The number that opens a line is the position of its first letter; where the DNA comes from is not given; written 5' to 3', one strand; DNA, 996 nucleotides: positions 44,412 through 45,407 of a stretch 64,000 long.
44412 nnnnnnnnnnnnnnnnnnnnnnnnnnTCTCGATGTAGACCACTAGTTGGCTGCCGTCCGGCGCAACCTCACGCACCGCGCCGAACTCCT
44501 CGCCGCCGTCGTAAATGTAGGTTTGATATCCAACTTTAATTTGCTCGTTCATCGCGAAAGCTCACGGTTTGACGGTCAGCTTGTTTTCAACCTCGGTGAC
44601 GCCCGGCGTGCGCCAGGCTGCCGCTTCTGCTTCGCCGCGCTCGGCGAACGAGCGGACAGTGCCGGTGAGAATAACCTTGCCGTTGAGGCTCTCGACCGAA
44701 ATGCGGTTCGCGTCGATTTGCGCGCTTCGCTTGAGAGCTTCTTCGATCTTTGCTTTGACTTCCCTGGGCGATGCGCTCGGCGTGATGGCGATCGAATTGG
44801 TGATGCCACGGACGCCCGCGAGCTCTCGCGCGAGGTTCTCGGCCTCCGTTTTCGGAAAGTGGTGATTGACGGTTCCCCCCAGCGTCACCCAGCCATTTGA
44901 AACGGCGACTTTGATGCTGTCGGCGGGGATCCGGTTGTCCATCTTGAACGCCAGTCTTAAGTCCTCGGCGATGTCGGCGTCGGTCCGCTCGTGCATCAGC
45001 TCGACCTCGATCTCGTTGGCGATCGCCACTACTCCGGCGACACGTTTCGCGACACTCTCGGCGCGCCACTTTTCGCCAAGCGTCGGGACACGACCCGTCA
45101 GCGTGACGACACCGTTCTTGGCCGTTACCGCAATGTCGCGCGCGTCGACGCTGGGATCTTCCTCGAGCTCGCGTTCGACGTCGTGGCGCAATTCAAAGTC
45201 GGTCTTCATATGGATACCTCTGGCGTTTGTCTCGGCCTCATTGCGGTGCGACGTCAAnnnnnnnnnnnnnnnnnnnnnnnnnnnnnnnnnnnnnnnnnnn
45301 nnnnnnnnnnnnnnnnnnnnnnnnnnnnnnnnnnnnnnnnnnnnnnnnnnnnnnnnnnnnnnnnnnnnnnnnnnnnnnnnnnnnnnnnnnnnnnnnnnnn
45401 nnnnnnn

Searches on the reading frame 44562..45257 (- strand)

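Call 85: search_protein_families(library=pfam, proteins=[window:44562-45257:-], max_evalue=0.0001)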
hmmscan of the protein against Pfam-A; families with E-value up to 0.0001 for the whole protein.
window:44562-45257:- (231 aa): 2 families
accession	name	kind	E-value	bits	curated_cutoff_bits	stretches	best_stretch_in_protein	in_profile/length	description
PF04972.22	BON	-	6.7e-54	180.5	27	3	167-231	5-69/69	BON domain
PF21937.1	Yop-YscD_ppl_2nd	-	3.4e-09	36.7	27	0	43-84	23-65/67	YscD/CdsD-like Bon-like domain 2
